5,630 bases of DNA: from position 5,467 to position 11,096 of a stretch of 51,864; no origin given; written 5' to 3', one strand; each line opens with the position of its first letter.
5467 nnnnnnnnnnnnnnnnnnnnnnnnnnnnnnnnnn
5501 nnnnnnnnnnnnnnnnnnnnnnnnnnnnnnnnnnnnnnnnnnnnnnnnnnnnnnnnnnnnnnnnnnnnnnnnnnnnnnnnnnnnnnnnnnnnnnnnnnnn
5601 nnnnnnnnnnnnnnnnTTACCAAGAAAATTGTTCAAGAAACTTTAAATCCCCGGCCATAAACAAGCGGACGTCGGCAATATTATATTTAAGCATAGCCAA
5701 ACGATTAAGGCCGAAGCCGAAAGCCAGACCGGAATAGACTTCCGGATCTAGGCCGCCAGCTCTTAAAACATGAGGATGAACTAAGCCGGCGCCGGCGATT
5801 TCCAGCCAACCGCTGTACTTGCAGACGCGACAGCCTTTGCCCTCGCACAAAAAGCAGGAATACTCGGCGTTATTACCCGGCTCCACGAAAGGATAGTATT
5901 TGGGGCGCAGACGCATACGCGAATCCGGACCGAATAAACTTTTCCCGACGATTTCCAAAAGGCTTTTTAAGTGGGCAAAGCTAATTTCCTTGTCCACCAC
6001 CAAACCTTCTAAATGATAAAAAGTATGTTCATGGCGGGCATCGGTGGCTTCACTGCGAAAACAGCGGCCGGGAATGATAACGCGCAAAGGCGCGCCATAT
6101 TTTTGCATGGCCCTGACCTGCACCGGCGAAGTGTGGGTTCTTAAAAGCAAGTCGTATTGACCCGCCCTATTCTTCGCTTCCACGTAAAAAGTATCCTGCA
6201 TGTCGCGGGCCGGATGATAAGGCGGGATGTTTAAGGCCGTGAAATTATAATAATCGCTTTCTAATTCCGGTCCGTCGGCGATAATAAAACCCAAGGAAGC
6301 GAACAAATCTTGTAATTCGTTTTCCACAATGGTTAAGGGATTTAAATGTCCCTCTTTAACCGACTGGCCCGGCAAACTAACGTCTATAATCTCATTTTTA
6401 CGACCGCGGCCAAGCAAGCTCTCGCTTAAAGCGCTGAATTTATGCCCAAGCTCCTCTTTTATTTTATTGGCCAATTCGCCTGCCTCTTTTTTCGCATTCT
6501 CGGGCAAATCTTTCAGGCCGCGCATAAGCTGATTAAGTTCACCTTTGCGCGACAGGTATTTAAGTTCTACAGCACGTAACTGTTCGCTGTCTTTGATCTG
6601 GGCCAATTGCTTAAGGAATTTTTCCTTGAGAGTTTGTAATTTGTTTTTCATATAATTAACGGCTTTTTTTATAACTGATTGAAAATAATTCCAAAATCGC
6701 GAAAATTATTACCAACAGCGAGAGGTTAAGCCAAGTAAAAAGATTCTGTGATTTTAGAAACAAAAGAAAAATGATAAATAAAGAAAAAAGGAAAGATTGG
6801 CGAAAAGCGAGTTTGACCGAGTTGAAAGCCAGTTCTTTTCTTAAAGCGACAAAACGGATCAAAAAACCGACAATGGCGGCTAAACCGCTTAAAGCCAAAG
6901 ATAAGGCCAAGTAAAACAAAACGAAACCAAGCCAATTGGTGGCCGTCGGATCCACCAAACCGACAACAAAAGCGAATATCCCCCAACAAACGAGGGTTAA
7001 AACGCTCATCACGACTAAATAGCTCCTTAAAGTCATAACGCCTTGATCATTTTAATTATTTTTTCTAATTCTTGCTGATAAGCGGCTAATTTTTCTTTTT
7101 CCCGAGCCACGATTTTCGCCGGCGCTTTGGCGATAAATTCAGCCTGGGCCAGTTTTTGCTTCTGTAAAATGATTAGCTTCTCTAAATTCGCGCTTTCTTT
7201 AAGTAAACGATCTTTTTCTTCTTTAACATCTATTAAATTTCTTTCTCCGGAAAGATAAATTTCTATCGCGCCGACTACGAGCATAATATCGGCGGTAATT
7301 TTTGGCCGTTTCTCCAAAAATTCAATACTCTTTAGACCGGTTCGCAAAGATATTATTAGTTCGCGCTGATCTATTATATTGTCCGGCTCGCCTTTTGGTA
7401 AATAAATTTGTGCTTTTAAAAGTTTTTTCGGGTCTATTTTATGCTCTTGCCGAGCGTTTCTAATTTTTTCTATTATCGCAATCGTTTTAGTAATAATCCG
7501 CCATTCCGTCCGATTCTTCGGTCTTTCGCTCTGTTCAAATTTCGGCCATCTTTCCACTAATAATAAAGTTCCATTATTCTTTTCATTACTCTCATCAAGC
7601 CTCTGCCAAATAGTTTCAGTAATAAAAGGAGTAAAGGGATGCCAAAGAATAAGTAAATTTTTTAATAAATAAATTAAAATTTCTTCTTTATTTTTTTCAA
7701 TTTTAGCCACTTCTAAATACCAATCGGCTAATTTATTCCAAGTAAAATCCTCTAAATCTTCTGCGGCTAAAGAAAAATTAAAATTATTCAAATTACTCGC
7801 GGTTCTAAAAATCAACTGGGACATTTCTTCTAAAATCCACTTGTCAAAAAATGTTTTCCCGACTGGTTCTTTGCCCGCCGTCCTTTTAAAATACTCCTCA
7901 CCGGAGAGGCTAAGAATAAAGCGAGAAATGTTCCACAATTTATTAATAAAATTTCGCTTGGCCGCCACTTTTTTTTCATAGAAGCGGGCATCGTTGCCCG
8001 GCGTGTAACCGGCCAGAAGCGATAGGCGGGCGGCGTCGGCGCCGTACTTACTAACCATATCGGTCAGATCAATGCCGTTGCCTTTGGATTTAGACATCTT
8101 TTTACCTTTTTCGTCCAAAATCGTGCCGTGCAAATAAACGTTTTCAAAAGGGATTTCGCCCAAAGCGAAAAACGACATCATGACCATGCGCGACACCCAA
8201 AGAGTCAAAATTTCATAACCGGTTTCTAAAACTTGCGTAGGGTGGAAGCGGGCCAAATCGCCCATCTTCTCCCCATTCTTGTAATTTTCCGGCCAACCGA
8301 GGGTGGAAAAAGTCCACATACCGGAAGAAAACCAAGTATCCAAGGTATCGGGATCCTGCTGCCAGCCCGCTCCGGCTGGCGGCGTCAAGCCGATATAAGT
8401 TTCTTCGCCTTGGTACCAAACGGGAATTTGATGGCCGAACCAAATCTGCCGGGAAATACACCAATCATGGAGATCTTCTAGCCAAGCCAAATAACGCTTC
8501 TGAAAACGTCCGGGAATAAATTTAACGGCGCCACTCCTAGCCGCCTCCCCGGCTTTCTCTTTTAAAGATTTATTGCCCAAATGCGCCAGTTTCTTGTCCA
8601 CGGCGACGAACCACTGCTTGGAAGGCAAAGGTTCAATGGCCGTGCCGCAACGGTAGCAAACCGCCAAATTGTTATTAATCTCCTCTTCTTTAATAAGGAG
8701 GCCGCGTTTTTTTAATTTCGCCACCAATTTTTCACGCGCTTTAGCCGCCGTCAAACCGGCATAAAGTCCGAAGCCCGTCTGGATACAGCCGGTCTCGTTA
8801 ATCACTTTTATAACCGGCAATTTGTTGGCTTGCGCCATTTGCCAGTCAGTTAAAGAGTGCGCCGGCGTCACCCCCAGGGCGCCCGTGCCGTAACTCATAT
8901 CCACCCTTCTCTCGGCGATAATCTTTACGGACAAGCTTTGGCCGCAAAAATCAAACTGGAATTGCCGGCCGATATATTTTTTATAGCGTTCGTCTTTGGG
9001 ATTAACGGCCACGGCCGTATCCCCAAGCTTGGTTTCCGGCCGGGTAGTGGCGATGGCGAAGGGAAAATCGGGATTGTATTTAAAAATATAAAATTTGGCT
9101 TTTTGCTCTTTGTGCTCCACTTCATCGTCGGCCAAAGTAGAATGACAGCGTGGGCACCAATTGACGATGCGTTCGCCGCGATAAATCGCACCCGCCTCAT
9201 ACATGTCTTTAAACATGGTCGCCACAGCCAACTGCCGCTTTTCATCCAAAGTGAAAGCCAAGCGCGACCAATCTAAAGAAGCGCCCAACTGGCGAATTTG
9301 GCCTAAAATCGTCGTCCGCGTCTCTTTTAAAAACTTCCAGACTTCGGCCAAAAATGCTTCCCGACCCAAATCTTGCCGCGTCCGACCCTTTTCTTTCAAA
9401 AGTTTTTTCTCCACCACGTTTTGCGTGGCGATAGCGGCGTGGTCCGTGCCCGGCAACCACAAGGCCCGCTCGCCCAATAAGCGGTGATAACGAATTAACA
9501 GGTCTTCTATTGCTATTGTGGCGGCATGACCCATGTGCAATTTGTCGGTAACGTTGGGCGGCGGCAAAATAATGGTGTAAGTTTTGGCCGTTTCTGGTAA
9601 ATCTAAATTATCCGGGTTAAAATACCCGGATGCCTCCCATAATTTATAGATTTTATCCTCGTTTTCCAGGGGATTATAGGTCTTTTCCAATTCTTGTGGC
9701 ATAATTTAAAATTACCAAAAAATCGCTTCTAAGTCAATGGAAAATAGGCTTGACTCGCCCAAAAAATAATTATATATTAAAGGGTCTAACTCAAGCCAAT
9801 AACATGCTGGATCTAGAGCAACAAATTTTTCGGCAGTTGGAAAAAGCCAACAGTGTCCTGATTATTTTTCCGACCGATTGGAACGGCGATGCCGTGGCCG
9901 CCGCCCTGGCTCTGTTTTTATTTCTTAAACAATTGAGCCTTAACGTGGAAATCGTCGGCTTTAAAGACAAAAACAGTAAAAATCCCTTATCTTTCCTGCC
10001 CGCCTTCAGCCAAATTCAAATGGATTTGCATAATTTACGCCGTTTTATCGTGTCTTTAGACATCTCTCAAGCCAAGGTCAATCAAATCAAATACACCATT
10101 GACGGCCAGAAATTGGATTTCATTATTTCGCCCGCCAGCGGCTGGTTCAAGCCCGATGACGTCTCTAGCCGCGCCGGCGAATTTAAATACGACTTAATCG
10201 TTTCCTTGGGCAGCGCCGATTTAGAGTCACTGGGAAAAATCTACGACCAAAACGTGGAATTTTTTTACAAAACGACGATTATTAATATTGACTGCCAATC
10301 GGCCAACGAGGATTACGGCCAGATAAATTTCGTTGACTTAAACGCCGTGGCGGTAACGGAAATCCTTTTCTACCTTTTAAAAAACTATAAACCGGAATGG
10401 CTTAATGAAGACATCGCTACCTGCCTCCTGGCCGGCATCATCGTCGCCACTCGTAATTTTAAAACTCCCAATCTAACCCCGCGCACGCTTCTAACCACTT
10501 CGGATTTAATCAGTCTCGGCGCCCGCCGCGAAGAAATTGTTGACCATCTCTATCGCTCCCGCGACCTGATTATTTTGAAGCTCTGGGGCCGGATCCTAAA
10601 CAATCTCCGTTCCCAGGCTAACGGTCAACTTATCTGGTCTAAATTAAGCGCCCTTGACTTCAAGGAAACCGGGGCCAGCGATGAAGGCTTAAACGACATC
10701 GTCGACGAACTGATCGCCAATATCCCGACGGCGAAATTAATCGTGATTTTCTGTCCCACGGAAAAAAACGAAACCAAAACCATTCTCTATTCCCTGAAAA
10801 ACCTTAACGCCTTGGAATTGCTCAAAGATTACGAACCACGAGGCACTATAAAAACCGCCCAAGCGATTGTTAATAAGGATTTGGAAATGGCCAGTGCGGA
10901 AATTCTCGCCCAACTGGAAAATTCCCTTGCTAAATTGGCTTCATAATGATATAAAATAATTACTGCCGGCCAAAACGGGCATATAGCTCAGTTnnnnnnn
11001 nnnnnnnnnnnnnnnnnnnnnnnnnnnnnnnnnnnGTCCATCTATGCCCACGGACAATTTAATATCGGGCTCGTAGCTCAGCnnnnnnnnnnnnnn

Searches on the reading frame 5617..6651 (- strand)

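Call 31: search_protein_families(library=pfam, proteins=[window:5617-6651:-], max_evalue=0.001)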
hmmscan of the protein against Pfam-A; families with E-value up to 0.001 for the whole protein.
window:5617-6651:- (344 aa): 3 families
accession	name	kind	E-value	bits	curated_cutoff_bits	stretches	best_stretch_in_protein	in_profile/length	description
PF01409.25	tRNA-synt_2d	-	3.3e-90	302.3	19.8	1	89-342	2-246/246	tRNA synthetases class II core domain (F)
PF02912.23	Phe_tRNA-synt_N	-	2e-14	53.7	22.3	1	20-79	1-60/69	Aminoacyl tRNA synthetase class II, N-terminal domain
PF17759.6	tRNA_synthFbeta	-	0.00036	20.5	22.4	0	214-306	121-208/214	Phenylalanyl tRNA synthetase beta chain CLM domain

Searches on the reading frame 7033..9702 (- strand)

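Call 31: search_protein_families(library=pfam, proteins=[window:7033-9702:-], max_evalue=0.001)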
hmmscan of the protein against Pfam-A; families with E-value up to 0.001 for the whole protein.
window:7033-9702:- (889 aa): 6 families
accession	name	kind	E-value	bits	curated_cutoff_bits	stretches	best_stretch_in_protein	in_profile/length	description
PF00133.28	tRNA-synt_1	-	2.2e-117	392.8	22.7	2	17-434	1-251/414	tRNA synthetases class I (I, L, M and V)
PF08264.19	Anticodon_1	-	1.4e-30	106.6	25.1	1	620-764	1-146/148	Anticodon-binding domain of tRNA ligase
PF09334.17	tRNA-synt_1g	-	3.7e-20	72.5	20.1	2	49-197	8-137/391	tRNA synthetases class I (M)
PF10458.14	Val_tRNA-synt_C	-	3.4e-09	37.3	25.9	1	825-887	1-63/66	Valyl tRNA synthetase tRNA binding arm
PF01406.26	tRNA-synt_1e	-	6.1e-06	26.3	27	0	513-564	231-282/301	tRNA synthetases class I (C) catalytic domain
PF13603.12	tRNA-synt_1_2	-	1.4e-05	25.1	25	1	263-304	102-143/185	Leucyl-tRNA synthetase, editing domain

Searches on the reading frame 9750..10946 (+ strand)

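Call 31: search_protein_families(library=pfam, proteins=[window:9750-10946:+], max_evalue=0.001)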
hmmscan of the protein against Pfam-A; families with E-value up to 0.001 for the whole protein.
window:9750-10946:+ (398 aa): 1 family
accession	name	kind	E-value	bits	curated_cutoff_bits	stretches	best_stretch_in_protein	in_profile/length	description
PF01368.27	DHH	-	7.4e-06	26.7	28.1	1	43-230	9-125/125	DHH family, N-terminal domain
